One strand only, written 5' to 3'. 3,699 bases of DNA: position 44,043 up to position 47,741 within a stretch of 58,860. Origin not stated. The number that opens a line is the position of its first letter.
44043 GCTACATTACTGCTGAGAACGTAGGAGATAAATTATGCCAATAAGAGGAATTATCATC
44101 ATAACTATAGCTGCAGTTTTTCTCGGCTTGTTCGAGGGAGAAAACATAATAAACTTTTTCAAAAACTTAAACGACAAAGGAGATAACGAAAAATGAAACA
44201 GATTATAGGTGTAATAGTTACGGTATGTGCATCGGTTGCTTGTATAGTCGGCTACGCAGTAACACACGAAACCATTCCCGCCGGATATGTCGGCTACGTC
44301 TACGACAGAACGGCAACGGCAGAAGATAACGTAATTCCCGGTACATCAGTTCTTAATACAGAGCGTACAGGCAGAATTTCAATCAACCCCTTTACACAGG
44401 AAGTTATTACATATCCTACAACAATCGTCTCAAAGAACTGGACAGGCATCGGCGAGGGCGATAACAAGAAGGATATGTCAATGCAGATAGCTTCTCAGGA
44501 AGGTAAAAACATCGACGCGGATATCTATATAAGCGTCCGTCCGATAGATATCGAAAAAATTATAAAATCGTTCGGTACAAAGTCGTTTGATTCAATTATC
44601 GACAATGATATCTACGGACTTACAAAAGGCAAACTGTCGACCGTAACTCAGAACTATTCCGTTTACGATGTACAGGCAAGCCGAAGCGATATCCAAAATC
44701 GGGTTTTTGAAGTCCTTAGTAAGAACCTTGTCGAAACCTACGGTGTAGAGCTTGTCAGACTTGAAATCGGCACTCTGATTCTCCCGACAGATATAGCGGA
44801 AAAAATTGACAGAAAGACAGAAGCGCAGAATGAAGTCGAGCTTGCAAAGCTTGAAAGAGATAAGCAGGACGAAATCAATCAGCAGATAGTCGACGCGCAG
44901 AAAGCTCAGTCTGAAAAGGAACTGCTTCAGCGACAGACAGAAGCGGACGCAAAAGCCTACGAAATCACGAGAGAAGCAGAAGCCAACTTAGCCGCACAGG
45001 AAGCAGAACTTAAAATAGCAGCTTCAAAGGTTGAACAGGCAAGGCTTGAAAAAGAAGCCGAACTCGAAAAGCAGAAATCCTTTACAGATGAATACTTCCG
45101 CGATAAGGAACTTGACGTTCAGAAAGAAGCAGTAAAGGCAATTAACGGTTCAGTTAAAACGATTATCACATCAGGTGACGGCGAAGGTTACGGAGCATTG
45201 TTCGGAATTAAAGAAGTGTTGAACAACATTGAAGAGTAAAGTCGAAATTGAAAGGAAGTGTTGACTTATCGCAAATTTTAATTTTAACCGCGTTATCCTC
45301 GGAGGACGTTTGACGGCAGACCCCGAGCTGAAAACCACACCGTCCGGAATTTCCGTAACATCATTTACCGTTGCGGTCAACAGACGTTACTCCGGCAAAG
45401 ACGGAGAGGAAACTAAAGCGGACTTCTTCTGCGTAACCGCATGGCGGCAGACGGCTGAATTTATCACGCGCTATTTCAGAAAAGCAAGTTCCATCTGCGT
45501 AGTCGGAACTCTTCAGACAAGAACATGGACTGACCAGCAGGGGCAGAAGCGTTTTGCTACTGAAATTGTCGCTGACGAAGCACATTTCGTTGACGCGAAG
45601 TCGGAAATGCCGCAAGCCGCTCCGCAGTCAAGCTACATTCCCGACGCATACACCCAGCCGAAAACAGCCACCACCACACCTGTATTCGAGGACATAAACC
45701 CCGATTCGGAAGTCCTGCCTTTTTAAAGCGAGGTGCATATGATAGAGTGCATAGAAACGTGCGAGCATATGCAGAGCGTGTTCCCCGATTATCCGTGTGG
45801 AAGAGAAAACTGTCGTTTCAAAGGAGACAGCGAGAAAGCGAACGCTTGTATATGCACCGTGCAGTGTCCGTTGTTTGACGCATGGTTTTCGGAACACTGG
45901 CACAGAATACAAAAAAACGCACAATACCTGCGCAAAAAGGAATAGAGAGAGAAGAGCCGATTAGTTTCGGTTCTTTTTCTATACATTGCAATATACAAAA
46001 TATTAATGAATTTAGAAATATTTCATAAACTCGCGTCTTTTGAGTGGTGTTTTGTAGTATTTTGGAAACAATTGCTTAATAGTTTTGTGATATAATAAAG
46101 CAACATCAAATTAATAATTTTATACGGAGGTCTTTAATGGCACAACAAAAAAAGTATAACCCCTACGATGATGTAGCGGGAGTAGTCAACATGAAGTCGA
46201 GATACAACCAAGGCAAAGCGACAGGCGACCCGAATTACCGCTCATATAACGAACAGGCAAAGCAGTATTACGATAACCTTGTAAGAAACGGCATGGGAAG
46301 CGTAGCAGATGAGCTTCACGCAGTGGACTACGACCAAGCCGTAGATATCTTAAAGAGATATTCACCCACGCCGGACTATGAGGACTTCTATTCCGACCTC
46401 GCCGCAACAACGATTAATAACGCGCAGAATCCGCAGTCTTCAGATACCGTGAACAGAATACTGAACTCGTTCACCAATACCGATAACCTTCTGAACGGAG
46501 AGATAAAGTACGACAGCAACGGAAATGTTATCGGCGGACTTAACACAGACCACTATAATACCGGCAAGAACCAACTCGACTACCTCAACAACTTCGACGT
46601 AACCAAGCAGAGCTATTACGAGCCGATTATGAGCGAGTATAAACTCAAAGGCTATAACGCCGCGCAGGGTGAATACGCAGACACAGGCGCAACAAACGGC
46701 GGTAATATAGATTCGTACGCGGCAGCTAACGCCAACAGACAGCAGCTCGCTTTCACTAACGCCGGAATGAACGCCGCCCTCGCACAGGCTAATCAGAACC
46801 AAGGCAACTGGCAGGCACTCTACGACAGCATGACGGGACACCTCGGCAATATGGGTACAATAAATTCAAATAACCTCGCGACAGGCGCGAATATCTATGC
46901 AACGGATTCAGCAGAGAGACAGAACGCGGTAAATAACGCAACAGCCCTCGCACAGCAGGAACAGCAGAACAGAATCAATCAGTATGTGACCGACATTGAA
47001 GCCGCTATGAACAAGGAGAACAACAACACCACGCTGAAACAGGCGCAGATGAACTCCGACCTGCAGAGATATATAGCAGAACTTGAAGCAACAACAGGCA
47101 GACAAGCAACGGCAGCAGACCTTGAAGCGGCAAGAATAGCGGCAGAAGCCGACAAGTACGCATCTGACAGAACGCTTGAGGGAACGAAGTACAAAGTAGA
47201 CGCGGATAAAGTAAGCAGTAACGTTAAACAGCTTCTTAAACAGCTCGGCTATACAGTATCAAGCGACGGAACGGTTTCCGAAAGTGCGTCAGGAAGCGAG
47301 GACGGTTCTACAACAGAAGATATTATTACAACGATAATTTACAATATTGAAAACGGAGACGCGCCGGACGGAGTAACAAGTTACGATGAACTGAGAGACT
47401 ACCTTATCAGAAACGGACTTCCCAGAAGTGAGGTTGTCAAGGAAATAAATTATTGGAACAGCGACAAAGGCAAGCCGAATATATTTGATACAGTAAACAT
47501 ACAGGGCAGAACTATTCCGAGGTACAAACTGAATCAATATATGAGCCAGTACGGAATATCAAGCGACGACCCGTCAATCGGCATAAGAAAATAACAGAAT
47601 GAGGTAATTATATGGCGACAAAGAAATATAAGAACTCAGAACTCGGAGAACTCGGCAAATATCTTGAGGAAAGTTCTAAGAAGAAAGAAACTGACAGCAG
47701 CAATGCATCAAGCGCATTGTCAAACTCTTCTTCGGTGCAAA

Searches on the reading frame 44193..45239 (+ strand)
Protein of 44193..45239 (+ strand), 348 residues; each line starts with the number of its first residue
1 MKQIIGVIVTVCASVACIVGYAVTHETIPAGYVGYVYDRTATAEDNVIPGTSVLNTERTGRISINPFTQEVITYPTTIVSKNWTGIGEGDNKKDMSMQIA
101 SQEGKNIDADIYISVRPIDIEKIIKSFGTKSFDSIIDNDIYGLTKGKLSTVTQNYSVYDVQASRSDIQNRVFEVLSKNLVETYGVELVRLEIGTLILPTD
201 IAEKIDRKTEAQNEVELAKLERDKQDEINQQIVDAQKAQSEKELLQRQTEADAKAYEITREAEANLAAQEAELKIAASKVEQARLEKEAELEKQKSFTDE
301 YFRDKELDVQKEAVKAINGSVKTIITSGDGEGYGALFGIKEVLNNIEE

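Call 14: search_protein_families(library=phrogs, proteins=[window:44193-45239:+], max_evalue=0.001)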
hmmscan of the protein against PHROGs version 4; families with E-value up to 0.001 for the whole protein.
window:44193-45239:+ (348 aa): 1 family
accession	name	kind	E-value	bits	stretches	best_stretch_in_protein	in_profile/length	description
phrog_200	-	other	4.5e-24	86.3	1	2-331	78-352/379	lipoprotein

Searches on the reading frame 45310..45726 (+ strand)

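Call 14: search_protein_families(library=phrogs, proteins=[window:45310-45726:+], max_evalue=0.001)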
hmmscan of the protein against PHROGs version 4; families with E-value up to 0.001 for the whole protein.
window:45310-45726:+ (138 aa): 3 families
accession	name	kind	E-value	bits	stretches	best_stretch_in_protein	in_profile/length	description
phrog_44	-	DNA, RNA and nucleotide metabolism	5.1e-40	138.9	1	1-119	96-206/271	single strand DNA binding protein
phrog_25370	-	unknown function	4.2e-07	30.6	1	1-34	11-44/48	-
phrog_27667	-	DNA, RNA and nucleotide metabolism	1.7e-05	26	1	62-98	2-38/61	single strand DNA binding protein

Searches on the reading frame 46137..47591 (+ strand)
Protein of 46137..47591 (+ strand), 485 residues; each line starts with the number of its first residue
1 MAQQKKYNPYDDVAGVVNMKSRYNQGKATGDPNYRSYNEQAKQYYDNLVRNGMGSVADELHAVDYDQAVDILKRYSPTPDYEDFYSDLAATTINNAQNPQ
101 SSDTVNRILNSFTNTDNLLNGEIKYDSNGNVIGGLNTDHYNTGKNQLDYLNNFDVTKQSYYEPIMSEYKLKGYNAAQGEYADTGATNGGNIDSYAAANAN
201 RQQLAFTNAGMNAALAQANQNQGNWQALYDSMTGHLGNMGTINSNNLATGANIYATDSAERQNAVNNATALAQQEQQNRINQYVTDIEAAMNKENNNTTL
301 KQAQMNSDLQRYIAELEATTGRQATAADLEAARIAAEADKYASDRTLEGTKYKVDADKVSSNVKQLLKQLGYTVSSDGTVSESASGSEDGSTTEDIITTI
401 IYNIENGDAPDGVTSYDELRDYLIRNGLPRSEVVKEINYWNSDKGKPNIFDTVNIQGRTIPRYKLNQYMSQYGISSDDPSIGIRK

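Call 8: search_protein_families(library=pfam, proteins=[window:46137-47591:+], max_evalue=1)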
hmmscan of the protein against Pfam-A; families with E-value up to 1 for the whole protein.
window:46137-47591:+ (485 aa): 5 families
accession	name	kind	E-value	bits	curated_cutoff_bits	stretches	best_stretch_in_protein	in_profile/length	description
PF12317.13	IFT46_B_C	-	0.016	15.4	22.2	1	257-342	96-178/211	Intraflagellar transport complex B protein 46 C terminal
PF10281.14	Ish1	-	0.22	12.3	26.6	0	415-430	5-20/37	Putative nuclear envelope organisation protein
PF09936.14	Methyltrn_RNA_4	-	0.26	11.6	22.6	0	272-337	51-116/182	SAM-dependent RNA methyltransferase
PF07997.16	DUF1694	-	0.63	10.6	25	0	90-135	37-82/117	Protein of unknown function (DUF1694)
PF23161.1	HTH_RNase_II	-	0.84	11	24.7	0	270-333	8-71/95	Double HTH domain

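Call 9: search_protein_families(library=phrogs, proteins=[window:46137-47591:+], max_evalue=0.01)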
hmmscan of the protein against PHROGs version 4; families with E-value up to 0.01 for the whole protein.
window:46137-47591:+ (485 aa): 1 family
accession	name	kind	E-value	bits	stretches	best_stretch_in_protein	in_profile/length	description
phrog_5158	-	unknown function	7.6e-05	23.4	1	255-369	150-261/322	-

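Call 106: search_protein_families(library=ncbifam, proteins=[window:46137-47591:+], max_evalue=0.01)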
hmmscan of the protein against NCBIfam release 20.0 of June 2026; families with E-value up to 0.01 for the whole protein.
window:46137-47591:+ (485 aa): 0 families
